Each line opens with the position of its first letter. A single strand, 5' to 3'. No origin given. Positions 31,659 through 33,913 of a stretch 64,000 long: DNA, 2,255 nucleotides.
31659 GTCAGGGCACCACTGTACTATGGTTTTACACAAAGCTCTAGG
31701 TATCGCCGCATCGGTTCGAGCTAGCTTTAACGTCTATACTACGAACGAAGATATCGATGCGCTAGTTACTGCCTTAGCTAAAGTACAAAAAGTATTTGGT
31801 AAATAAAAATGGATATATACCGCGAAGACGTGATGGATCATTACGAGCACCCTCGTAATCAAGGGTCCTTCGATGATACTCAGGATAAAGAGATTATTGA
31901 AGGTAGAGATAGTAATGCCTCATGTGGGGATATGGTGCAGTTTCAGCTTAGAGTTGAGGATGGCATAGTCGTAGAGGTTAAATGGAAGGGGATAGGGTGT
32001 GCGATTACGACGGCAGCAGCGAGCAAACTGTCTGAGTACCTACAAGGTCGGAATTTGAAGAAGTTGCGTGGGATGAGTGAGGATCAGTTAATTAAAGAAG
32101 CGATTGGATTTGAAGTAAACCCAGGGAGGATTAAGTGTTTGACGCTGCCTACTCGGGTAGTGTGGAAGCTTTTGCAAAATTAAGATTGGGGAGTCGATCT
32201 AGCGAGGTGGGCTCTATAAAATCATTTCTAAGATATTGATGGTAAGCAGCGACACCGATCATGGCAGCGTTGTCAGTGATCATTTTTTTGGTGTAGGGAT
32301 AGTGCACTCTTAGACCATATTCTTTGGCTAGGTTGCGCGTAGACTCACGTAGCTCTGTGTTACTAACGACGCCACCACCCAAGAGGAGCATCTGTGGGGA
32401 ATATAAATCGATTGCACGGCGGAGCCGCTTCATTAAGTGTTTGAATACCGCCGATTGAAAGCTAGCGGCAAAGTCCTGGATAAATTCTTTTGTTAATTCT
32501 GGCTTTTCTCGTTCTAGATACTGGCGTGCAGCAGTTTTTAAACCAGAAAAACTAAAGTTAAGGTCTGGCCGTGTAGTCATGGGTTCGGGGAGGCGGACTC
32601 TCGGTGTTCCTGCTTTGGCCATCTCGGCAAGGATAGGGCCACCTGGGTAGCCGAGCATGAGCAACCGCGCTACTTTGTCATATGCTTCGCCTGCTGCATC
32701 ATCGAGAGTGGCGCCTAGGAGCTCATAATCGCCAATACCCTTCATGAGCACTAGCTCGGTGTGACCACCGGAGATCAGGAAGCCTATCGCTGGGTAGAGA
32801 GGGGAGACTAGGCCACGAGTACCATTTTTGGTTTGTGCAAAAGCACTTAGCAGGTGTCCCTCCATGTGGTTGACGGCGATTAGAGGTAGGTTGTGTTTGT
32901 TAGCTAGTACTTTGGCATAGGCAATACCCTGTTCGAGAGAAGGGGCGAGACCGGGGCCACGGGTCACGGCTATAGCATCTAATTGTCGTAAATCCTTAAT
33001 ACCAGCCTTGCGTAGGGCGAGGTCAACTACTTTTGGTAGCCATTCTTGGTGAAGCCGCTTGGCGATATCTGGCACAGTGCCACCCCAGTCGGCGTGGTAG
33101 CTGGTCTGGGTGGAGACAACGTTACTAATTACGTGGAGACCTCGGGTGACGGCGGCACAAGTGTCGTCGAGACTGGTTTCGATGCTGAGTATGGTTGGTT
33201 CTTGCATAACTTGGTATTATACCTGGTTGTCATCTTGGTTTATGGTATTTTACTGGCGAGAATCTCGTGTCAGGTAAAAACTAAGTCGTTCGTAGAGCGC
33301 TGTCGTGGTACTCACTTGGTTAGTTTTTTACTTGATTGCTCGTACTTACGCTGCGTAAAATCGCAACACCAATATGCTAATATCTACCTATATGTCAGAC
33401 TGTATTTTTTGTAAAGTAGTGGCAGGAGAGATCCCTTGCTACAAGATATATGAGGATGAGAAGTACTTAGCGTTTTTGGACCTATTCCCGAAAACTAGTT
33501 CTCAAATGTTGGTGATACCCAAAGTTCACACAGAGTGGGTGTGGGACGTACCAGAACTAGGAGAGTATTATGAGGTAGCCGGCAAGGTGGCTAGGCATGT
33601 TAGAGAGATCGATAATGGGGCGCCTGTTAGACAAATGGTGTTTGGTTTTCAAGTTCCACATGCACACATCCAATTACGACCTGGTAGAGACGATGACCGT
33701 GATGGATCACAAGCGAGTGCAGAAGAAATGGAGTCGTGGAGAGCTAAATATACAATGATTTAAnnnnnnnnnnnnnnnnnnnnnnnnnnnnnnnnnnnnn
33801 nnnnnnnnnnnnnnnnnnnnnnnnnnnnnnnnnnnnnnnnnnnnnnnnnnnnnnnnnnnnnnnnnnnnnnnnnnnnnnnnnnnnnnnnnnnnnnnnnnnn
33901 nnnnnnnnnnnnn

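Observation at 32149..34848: t6A cluster with a TsaC-TsaE fusion protein next to tsaD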

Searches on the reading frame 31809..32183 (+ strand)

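Call 3: search_protein_families(library=pfam, proteins=[window:31809-32183:+], max_evalue=0.01)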
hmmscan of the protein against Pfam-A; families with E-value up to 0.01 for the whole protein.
window:31809-32183:+ (124 aa): 1 family
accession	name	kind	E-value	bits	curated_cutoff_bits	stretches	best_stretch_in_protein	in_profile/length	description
PF01592.21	NifU_N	-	2.6e-23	83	22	1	4-112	2-107/127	NifU-like N terminal domain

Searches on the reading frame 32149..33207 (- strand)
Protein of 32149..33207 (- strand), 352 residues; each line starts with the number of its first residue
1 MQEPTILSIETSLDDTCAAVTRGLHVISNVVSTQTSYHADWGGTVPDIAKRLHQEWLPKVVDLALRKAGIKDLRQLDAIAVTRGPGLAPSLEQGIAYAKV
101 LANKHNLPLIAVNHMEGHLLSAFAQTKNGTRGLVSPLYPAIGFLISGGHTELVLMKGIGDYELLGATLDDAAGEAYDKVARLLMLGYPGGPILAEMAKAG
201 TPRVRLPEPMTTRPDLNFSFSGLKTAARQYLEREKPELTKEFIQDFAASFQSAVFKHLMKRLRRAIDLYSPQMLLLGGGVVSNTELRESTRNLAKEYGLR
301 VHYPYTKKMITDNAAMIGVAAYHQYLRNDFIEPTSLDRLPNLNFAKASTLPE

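Call 3: search_protein_families(library=pfam, proteins=[window:32149-33207:-], max_evalue=0.01)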
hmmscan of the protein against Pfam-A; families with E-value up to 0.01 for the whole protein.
window:32149-33207:- (352 aa): 3 families
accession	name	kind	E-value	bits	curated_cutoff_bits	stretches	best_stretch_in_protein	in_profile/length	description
PF00814.31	TsaD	-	1.4e-81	274.6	24.8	1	25-318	1-263/264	tRNA N6-adenosine threonylcarbamoyltransferase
PF22521.2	HypF_C_2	-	0.00019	21.7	27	1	239-304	162-227/241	Carbamoyltransferase, Kae1-like Domain, second subdomain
PF00480.26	ROK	-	0.0038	17.2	22.9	1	244-321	206-289/294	ROK family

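Call 4: search_protein_families(library=ncbifam, proteins=[window:32149-33207:-], max_evalue=0.01)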
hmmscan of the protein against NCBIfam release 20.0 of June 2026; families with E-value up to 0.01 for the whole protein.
window:32149-33207:- (352 aa): 5 families
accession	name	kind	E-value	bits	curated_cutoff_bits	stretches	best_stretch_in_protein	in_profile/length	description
TIGR03723.1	T6A_TsaD_YgjD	equivalog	1.6e-103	346.1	296.1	1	6-325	1-313/314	tRNA (adenosine(37)-N6)-threonylcarbamoyltransferase complex transferase subunit TsaD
TIGR00329.1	gcp_kae1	subfamily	1.4e-95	320.1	207.8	1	7-318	1-305/305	tRNA (adenosine(37)-N6)-threonylcarbamoyltransferase complex transferase subunit TsaD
TIGR03722.2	arch_KAE1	equivalog_domain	5.7e-52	176.8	375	1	8-332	3-304/323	KEOPS complex N(6)-L-threonylcarbamoyladenine synthase Kae1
NF007174.0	PRK09605.1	equivalog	3.5e-50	171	447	1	7-329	4-303/535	bifunctional N(6)-L-threonylcarbamoyladenine synthase/serine/threonine protein kinase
TIGR03725.1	T6A_YeaZ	equivalog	9.1e-10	38.9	69.3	1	6-121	1-100/212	tRNA (adenosine(37)-N6)-threonylcarbamoyltransferase complex dimerization subunit type 1 TsaB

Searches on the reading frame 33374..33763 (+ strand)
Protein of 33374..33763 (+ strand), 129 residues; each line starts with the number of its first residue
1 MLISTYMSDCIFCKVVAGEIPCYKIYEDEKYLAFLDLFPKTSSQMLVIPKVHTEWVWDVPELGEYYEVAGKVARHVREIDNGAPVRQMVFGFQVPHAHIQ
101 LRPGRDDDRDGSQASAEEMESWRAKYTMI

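Call 3: search_protein_families(library=pfam, proteins=[window:33374-33763:+], max_evalue=0.01)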
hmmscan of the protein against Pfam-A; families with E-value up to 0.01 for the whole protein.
window:33374-33763:+ (129 aa): 2 families
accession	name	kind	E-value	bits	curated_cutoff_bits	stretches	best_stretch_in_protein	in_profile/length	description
PF01230.28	HIT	-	1.9e-11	44.9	21.5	1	18-101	2-92/98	HIT domain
PF11969.13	DcpS_C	-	7.9e-08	33.2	24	1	10-94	2-88/114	Scavenger mRNA decapping enzyme C-term binding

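Call 4: search_protein_families(library=ncbifam, proteins=[window:33374-33763:+], max_evalue=0.01)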
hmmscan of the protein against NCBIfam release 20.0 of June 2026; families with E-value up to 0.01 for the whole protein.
window:33374-33763:+ (129 aa): 2 families
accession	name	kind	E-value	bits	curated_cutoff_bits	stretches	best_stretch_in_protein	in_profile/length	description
NF045834.1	M_plasma_HinT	exception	1.1e-09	39.1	130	1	11-61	1-51/102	histidine triad protein HinT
NF007965.0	PRK10687.1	equivalog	8.4e-08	32.3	206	1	9-83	4-83/119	purine nucleoside phosphoramidase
